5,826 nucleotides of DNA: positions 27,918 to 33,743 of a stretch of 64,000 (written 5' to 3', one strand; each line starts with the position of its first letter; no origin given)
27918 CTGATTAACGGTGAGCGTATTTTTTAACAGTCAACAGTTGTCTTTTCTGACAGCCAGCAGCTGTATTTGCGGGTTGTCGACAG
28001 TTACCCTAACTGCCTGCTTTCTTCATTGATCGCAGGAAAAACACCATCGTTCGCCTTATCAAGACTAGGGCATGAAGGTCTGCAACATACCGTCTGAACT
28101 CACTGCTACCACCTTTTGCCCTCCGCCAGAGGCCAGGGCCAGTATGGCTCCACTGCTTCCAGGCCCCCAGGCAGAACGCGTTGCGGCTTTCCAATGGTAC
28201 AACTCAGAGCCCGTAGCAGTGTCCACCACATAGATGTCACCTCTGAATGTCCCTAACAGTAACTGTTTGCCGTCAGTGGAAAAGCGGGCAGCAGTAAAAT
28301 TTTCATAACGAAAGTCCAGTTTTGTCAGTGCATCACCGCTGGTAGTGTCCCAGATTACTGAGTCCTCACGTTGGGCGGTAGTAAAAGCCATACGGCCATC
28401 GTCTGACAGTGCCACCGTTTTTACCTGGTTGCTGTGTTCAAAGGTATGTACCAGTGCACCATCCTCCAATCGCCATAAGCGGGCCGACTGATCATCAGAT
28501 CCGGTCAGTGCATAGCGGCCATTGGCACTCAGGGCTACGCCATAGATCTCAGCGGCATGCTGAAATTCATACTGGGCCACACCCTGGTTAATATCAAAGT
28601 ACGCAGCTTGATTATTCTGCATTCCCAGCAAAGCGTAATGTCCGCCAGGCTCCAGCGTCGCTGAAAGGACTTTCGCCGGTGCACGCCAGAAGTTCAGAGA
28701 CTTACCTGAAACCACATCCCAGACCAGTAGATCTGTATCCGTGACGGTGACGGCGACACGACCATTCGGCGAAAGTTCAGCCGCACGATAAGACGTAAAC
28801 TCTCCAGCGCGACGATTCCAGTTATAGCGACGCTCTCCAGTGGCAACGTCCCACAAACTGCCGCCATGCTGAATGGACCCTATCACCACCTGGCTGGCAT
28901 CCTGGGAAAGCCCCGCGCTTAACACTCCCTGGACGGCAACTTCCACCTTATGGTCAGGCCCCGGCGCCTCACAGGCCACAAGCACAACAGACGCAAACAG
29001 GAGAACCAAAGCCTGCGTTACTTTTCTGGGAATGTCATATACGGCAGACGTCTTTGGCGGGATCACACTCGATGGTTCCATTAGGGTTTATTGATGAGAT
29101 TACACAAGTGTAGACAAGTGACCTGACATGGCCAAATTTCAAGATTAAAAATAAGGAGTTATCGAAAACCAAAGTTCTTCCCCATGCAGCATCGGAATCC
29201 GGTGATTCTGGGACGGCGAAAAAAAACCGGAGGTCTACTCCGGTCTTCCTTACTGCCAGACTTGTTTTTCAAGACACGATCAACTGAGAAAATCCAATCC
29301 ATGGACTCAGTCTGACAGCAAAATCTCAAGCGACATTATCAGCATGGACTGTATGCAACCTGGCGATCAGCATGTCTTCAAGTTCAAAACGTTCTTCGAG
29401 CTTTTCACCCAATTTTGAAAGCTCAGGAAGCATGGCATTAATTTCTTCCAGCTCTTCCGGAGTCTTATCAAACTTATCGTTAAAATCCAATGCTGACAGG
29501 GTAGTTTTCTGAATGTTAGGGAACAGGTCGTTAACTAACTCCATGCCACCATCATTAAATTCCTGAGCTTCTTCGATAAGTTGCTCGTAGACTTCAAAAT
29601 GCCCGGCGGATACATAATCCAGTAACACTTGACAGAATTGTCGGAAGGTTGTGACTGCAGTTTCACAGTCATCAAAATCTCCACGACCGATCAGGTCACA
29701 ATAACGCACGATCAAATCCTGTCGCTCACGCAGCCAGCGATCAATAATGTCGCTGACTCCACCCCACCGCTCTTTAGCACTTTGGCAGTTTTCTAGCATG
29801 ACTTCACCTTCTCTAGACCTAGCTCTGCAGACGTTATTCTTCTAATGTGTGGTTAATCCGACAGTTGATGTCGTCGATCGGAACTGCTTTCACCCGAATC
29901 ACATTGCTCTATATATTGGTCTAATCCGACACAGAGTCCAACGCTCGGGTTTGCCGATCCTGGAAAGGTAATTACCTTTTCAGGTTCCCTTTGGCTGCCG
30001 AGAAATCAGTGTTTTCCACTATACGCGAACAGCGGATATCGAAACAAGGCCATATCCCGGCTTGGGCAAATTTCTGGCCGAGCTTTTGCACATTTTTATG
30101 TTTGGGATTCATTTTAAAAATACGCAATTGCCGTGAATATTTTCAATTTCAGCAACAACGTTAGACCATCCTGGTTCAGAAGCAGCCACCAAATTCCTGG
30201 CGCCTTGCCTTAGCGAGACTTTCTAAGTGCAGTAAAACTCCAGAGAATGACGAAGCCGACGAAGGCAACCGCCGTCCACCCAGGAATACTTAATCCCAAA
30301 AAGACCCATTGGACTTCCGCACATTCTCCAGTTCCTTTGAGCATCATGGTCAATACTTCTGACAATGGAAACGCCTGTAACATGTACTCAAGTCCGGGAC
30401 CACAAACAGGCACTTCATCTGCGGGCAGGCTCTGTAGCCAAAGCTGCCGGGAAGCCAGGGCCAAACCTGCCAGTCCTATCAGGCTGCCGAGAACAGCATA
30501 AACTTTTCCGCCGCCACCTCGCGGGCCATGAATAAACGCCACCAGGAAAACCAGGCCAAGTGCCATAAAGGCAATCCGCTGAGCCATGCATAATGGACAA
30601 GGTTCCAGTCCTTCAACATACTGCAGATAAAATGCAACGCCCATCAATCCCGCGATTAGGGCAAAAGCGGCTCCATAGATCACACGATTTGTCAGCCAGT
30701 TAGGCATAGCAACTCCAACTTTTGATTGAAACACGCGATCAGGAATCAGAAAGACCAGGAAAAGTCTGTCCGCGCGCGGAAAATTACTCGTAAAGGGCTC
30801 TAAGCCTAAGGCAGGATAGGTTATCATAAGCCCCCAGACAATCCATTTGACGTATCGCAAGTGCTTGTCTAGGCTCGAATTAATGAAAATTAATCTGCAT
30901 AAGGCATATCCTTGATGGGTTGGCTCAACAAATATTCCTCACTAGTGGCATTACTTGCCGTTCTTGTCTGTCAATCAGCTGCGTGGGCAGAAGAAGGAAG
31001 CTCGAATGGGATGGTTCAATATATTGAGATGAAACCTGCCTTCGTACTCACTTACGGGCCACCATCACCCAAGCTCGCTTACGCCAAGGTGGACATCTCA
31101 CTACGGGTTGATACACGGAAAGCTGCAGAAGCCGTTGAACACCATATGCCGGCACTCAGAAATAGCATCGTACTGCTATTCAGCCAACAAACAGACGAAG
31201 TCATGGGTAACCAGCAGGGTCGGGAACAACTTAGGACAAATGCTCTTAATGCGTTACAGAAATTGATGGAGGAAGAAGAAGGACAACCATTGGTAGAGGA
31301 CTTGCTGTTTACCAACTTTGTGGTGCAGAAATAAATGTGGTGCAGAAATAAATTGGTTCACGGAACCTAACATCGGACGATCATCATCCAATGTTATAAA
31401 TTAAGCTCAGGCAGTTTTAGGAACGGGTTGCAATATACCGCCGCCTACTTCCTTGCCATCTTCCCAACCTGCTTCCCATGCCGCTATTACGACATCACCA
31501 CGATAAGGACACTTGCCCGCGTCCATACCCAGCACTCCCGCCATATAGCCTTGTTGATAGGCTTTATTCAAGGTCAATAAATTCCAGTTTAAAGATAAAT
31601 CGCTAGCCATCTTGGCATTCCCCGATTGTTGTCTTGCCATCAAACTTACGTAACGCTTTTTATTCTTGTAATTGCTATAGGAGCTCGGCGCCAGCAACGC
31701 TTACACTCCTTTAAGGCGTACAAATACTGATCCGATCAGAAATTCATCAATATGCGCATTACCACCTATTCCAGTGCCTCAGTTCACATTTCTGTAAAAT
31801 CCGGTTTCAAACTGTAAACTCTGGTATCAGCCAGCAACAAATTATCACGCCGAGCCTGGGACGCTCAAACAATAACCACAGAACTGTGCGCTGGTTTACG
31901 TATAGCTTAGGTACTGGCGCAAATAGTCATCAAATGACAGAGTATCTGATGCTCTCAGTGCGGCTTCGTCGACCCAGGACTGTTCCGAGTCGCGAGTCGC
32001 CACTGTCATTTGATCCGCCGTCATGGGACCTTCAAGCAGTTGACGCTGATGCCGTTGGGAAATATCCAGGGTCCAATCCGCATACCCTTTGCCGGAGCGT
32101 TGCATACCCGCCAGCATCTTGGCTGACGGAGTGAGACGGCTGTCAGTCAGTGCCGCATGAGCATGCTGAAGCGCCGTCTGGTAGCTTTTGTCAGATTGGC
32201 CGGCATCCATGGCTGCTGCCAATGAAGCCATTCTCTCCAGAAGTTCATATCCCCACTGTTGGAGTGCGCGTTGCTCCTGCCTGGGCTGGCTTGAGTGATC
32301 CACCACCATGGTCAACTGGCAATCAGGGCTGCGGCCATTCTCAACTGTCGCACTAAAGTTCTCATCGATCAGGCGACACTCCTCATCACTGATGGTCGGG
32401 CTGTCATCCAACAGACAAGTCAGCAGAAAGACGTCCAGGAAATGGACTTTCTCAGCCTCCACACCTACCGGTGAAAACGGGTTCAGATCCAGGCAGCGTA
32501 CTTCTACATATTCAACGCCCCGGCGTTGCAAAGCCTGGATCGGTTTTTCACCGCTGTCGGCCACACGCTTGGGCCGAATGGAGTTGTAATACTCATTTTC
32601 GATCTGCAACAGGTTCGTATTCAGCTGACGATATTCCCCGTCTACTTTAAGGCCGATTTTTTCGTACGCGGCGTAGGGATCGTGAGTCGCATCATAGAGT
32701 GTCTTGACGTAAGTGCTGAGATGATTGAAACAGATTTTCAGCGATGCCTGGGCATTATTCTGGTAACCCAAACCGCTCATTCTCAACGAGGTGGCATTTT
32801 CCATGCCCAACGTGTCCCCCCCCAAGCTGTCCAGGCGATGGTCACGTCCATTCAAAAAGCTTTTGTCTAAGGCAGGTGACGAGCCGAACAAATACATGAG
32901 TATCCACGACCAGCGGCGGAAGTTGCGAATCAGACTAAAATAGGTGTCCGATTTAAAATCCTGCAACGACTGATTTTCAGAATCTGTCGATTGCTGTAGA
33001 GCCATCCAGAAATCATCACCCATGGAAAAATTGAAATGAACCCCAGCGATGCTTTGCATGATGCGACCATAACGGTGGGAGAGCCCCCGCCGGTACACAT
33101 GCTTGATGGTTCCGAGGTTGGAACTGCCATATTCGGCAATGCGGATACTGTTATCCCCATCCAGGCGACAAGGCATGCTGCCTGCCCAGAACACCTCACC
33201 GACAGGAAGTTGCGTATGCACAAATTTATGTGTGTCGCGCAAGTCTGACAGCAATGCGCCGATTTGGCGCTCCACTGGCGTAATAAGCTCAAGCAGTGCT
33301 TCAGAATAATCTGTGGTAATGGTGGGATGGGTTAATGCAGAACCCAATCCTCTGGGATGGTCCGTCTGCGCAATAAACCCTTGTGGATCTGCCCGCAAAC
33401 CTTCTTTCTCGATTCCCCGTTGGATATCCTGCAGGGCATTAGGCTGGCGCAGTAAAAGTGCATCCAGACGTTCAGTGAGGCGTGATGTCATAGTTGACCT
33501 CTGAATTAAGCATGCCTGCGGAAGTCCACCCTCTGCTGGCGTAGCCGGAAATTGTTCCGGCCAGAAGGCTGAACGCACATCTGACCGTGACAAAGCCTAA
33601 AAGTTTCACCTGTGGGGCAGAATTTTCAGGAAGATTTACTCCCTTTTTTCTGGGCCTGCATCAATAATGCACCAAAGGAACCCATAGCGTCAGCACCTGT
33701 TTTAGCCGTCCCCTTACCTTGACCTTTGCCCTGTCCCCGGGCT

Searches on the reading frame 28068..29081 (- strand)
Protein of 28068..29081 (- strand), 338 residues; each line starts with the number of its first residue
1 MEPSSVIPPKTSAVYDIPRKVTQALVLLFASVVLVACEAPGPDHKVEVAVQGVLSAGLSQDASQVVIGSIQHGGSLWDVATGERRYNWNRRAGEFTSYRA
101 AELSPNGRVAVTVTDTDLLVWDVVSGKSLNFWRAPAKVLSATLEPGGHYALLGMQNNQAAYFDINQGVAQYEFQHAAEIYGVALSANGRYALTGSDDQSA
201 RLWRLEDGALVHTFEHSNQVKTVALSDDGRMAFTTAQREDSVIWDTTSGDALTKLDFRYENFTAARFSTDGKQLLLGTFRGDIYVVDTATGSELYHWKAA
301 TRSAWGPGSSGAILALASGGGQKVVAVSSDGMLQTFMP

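Call 48: search_protein_families(library=pfam, proteins=[window:28068-29081:-], max_evalue=0.0001)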
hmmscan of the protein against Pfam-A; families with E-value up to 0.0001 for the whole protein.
window:28068-29081:- (338 aa): 20 families
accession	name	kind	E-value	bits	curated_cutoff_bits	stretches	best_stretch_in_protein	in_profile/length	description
PF25174.1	Beta-prop_THOC3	-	2.8e-23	82.8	305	1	175-306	1-138/272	THOC3 beta-propeller domain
PF25173.1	Beta-prop_WDR3_1st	-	6.9e-18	65.4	154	1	75-236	12-174/184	WDR3 first beta-propeller domain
PF24814.1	WD40_Prp19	-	1.5e-17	64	320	1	148-296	20-172/281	Prp19 WD40 domain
PF23414.1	Beta-prop_EML_2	-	4.6e-17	62.7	90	1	179-291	1-113/266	Echinoderm microtubule-associated protein second beta-propeller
PF24805.1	EIF3I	-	1.8e-16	60.6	200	1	174-298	50-185/324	EIF3I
PF24807.1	WD40_CDC20-Fz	-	2.2e-16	60.5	200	1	96-255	52-218/292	CDC20/Fizzy WD40 domain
PF25172.1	Beta-prop_WDR3_2nd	-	6.1e-16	58.9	140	2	99-206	3-110/293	WDR3 second beta-propeller domain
PF25391.1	WD40_Gbeta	-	2.1e-14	53.7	150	1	109-258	157-311/340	G protein beta WD-40 repeat protein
PF00400.38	WD40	-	8.8e-13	48.6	27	1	173-203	7-38/39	WD domain, G-beta repeat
PF25175.1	Beta-prop_WDR5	-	2e-12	47.4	250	1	175-294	93-214/296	WDR5 beta-propeller domain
PF25168.1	Beta-prop_WDR36-Utp21_2nd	-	1.5e-10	41.3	84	1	140-292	117-273/335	WDR36/Utp21 second beta-propeller domain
PF24817.1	WD40_WDHD1_1st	-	3.3e-10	40.1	109.9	1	133-300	84-263/291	WDHD1 first WD40 domain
PF13570.13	Beta-prop_ACSF4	-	4.1e-10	40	133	1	146-299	18-171/329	Beta-alanine-activating enzyme, beta-propeller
PF25171.1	Beta-prop_WDR36-Utp21_1st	-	5.6e-07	29.7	80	0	216-328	64-168/266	WDR36/Utp21 first beta-propeller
PF24796.1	WDR55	-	6.7e-07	29.1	200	0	174-290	51-168/296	WDR55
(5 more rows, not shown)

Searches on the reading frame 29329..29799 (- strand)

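Call 48: search_protein_families(library=pfam, proteins=[window:29329-29799:-], max_evalue=0.0001)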
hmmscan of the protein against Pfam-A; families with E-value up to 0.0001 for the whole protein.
window:29329-29799:- (157 aa): 1 family
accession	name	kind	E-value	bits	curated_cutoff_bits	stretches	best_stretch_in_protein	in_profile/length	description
PF04353.18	Rsd_AlgQ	-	1.6e-53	181.2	35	1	1-149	1-150/150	Regulator of RNA polymerase sigma(70) subunit, Rsd/AlgQ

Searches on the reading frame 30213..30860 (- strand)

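Call 48: search_protein_families(library=pfam, proteins=[window:30213-30860:-], max_evalue=0.0001)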
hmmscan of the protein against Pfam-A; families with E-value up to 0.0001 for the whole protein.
window:30213-30860:- (216 aa): 1 family
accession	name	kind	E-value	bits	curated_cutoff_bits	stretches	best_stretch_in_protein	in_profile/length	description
PF02600.21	DsbB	-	5.7e-45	153.8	22.1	1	59-208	2-146/148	Disulfide bond formation protein DsbB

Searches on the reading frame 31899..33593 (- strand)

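Call 48: search_protein_families(library=pfam, proteins=[window:31899-33593:-], max_evalue=0.0001)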
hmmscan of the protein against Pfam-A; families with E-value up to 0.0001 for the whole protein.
window:31899-33593:- (565 aa): 1 family
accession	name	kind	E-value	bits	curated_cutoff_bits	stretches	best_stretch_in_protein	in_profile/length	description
PF04262.19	Glu_cys_ligase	-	3.2e-162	539.8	27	1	51-414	10-370/372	Glutamate-cysteine ligase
